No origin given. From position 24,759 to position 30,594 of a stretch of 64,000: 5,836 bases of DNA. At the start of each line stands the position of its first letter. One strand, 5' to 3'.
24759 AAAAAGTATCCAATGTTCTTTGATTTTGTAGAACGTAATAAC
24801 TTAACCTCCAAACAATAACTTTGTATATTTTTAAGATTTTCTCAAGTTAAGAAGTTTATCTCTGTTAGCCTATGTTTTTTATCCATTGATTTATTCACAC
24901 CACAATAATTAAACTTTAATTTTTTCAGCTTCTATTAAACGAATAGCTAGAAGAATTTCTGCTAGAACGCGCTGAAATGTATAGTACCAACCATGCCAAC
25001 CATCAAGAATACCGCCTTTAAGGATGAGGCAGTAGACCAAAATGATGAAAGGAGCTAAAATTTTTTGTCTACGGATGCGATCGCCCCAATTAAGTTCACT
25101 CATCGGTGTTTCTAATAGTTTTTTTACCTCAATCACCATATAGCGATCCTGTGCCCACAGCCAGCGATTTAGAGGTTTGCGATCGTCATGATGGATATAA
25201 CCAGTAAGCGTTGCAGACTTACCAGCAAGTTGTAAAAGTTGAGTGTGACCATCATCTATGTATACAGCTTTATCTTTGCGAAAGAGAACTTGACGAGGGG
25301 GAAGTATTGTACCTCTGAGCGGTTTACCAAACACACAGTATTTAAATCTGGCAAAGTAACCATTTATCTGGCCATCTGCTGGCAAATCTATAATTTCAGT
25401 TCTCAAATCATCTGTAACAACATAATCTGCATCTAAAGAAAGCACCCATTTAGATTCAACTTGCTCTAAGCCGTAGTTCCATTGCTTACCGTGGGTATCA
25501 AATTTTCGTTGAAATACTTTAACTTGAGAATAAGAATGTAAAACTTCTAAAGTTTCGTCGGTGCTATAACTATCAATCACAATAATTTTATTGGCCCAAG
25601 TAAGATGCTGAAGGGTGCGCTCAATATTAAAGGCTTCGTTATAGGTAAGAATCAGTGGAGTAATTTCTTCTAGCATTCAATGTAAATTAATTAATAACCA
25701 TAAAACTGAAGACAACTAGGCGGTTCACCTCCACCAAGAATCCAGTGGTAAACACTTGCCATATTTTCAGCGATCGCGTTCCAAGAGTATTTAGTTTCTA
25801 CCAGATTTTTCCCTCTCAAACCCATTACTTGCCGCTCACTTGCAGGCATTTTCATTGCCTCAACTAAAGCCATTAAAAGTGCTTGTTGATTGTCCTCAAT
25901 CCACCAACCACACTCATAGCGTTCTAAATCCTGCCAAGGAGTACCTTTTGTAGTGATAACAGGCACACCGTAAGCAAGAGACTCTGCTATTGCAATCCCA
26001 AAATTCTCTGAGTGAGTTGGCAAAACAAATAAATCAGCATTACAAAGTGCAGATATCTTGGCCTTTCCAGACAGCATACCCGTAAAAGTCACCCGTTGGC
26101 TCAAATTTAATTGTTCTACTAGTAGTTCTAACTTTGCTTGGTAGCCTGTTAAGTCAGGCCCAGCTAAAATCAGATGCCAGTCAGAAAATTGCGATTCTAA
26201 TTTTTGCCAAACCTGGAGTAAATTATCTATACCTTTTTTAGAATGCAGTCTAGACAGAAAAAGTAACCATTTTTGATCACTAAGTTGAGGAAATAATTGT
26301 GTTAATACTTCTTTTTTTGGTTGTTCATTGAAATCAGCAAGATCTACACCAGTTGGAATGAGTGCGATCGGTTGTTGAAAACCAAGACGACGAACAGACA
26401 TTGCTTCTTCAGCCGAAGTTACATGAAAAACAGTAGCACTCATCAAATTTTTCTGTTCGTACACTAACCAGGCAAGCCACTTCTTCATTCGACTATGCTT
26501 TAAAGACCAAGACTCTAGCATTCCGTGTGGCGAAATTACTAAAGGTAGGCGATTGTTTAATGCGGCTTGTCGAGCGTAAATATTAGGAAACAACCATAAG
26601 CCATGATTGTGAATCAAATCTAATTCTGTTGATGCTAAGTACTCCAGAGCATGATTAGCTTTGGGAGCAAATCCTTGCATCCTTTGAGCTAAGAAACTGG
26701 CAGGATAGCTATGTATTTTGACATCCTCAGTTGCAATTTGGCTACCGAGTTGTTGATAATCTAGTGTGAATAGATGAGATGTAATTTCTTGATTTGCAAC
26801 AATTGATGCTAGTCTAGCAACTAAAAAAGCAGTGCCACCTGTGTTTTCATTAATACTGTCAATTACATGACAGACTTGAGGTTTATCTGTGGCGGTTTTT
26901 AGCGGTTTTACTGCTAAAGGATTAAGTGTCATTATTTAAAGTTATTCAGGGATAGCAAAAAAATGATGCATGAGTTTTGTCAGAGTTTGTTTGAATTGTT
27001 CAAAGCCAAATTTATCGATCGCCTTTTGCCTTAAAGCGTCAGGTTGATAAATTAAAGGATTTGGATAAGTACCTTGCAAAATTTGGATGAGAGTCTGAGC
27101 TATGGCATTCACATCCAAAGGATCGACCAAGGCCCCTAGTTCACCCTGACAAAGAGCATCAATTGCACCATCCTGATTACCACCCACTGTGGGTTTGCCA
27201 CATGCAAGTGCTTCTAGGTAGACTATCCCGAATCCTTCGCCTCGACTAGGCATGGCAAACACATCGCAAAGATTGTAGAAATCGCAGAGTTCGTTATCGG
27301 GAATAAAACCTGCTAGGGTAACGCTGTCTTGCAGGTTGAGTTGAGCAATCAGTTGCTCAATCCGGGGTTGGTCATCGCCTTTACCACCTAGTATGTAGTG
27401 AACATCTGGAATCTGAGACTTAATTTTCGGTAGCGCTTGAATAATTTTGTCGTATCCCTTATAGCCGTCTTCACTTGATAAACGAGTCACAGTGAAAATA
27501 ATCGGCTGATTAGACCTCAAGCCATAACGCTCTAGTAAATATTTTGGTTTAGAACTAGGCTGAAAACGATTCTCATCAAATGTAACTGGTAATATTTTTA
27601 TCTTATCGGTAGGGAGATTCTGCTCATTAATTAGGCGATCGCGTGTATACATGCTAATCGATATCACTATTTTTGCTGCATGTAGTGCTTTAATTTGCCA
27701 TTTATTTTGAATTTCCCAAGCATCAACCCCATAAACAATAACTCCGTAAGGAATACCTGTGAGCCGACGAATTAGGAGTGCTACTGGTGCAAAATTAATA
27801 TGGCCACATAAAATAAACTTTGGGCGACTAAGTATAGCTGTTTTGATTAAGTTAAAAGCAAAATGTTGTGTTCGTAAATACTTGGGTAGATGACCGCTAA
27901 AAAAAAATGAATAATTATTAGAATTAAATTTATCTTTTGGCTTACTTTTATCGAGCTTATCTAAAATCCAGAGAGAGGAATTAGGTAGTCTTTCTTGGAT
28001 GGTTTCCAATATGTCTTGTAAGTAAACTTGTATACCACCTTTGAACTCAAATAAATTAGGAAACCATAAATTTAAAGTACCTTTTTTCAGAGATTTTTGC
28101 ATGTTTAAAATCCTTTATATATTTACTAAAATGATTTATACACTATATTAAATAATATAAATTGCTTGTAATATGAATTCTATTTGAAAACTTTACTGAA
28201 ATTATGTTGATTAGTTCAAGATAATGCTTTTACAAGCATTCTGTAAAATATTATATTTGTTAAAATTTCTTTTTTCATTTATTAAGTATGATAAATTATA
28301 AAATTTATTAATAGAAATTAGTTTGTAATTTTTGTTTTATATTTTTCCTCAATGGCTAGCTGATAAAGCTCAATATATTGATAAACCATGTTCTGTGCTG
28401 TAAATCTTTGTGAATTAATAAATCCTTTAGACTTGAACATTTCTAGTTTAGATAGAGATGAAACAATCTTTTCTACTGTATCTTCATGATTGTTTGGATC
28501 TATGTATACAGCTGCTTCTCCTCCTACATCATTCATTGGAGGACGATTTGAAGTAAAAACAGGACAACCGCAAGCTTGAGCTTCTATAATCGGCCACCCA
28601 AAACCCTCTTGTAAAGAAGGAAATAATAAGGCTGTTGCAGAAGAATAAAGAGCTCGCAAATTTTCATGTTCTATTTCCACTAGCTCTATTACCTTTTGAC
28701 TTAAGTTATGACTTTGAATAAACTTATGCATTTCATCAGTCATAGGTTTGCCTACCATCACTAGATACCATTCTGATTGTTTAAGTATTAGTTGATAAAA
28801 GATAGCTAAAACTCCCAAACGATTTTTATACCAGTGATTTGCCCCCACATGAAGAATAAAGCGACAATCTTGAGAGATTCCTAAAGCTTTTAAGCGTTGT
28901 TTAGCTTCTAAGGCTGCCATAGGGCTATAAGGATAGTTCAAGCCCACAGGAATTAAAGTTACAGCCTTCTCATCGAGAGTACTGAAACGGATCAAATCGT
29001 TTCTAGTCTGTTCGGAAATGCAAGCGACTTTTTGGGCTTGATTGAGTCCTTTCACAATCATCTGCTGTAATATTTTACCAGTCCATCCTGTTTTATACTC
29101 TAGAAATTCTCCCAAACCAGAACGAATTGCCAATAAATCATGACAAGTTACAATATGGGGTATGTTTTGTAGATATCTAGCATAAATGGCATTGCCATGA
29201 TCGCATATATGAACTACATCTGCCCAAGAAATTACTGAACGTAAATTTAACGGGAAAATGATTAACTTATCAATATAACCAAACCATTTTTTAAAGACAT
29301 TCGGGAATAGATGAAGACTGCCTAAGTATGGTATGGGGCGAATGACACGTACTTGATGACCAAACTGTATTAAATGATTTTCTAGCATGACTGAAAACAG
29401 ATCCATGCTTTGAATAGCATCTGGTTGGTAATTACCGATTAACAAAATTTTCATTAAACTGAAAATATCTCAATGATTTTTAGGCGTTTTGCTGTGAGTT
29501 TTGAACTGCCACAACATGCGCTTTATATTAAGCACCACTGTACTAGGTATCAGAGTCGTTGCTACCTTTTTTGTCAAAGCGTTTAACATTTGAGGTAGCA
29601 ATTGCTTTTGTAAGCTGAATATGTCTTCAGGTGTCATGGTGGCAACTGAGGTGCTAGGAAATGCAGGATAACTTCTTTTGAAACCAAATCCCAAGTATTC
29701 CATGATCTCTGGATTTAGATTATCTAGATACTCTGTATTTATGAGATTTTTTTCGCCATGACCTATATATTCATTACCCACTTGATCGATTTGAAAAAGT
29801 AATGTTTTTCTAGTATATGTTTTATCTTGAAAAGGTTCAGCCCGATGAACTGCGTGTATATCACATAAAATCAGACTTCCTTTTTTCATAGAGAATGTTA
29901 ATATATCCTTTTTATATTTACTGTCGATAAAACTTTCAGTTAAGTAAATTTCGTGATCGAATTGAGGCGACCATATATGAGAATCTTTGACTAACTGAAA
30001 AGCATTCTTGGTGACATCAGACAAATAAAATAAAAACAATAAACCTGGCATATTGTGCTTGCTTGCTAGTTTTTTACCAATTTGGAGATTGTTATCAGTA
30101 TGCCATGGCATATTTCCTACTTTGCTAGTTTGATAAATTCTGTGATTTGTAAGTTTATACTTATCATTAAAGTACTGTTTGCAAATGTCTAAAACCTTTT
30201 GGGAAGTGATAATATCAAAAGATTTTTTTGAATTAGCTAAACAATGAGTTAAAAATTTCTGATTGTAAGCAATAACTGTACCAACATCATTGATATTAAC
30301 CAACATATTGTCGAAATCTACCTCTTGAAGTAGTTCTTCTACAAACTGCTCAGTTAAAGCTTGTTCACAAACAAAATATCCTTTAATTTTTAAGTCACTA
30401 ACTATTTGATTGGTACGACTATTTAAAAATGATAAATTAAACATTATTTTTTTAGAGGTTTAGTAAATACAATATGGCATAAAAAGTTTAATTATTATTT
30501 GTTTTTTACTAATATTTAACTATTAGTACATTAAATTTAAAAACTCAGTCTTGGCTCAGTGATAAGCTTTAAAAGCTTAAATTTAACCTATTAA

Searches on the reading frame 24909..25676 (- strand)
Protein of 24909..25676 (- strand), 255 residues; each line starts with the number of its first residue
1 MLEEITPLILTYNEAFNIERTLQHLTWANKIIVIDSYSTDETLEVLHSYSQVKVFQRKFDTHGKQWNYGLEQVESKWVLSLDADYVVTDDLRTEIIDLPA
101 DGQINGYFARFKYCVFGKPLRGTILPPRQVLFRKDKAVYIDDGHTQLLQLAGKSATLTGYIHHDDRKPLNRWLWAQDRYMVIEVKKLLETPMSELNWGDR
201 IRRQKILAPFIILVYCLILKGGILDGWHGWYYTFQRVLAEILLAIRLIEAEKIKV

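Call 24: search_protein_families(library=pfam, proteins=[window:24909-25676:-], max_evalue=0.00001)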
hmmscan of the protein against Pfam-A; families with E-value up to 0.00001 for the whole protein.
window:24909-25676:- (255 aa): 1 family
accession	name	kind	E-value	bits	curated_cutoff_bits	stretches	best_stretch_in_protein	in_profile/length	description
PF00535.33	Glycos_transf_2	-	8e-15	55.6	23.3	1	9-97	4-101/168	Glycosyl transferase family 2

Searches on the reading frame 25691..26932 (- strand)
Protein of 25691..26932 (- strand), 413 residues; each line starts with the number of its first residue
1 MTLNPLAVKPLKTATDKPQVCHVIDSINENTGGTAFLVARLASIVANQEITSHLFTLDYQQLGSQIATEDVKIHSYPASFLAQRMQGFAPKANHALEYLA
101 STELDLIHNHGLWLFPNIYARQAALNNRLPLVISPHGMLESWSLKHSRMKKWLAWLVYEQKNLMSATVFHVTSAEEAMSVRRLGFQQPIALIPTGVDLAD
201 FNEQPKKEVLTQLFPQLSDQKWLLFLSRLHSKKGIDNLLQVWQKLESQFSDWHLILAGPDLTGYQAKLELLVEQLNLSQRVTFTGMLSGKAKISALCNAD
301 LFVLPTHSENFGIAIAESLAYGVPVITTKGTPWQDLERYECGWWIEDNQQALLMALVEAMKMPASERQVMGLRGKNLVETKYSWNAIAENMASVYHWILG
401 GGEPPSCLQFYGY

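Call 24: search_protein_families(library=pfam, proteins=[window:25691-26932:-], max_evalue=0.00001)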
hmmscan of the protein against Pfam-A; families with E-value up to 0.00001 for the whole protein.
window:25691-26932:- (413 aa): 5 families
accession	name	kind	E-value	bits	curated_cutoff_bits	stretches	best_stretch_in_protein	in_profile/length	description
PF00534.26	Glycos_transf_1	-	9.2e-30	103.9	26.4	1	218-374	13-169/172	Glycosyl transferases group 1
PF13692.12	Glyco_trans_1_4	-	1.2e-23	84.4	27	1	221-360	2-140/142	Glycosyl transferases group 1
PF13439.12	Glyco_transf_4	-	4.3e-17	63.1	28.5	1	32-199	2-169/170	Glycosyltransferase Family 4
PF13579.12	Glyco_trans_4_4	-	1.7e-15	58.2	29.7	1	32-195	1-158/158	Glycosyl transferase 4-like domain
PF20706.3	GT4-conflict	-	1.5e-06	27.9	26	1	217-328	194-311/385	Family 4 Glycosyltransferase in conflict systems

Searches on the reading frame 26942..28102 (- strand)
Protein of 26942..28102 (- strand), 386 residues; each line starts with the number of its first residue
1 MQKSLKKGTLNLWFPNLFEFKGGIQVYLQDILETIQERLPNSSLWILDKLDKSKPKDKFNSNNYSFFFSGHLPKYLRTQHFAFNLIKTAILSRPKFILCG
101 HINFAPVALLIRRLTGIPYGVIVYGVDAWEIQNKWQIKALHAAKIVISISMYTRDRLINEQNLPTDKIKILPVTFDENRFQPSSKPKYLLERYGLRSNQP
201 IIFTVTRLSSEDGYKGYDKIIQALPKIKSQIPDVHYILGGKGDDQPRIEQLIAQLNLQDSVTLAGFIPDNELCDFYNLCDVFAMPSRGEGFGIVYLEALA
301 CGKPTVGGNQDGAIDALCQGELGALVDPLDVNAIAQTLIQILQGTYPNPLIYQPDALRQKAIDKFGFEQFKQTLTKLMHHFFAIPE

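Call 24: search_protein_families(library=pfam, proteins=[window:26942-28102:-], max_evalue=0.00001)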
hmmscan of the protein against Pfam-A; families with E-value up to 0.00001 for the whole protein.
window:26942-28102:- (386 aa): 4 families
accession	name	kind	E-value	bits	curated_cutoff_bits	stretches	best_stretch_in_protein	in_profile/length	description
PF00534.26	Glycos_transf_1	-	9.5e-36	123.3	26.4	1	193-344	9-158/172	Glycosyl transferases group 1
PF13692.12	Glyco_trans_1_4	-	1.7e-30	106.6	27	1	200-343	2-141/142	Glycosyl transferases group 1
PF20706.3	GT4-conflict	-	5.5e-10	39.2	26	1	135-318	139-321/385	Family 4 Glycosyltransferase in conflict systems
PF13439.12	Glyco_transf_4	-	2.1e-06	28.3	28.5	1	22-176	2-167/170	Glycosyltransferase Family 4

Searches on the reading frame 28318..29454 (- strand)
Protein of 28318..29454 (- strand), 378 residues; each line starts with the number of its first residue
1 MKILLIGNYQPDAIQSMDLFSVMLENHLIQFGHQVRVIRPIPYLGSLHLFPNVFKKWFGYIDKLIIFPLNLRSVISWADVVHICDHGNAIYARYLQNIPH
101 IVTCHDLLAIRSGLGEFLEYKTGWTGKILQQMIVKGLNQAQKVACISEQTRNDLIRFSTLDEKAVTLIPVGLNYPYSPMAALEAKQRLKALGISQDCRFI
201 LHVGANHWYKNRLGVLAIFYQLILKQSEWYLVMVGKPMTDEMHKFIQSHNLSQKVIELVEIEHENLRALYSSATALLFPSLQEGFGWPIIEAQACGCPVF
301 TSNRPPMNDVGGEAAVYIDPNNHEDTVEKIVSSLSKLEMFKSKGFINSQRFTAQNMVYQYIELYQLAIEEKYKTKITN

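Call 13: search_protein_families(library=pfam, proteins=[window:28318-29454:-], max_evalue=0.00001)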
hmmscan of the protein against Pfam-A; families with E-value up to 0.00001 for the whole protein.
window:28318-29454:- (378 aa): 4 families
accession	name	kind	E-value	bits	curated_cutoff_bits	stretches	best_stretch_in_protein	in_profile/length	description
PF00534.26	Glycos_transf_1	-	1.9e-24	86.6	26.4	1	189-335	7-157/172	Glycosyl transferases group 1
PF13692.12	Glyco_trans_1_4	-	2e-18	67.4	27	1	200-334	4-140/142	Glycosyl transferases group 1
PF13439.12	Glyco_transf_4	-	7.3e-14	52.6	28.5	1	24-172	11-166/170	Glycosyltransferase Family 4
PF13579.12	Glyco_trans_4_4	-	2.5e-08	34.9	29.7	1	28-171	14-158/158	Glycosyl transferase 4-like domain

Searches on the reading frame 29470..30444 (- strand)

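Call 13: search_protein_families(library=pfam, proteins=[window:29470-30444:-], max_evalue=0.00001)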
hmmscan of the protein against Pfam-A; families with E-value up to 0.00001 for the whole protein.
window:29470-30444:- (324 aa): 1 family
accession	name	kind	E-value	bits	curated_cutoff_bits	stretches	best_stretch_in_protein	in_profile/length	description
PF05721.19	PhyH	-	8.9e-07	29.8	22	1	21-204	4-204/213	Phytanoyl-CoA dioxygenase (PhyH)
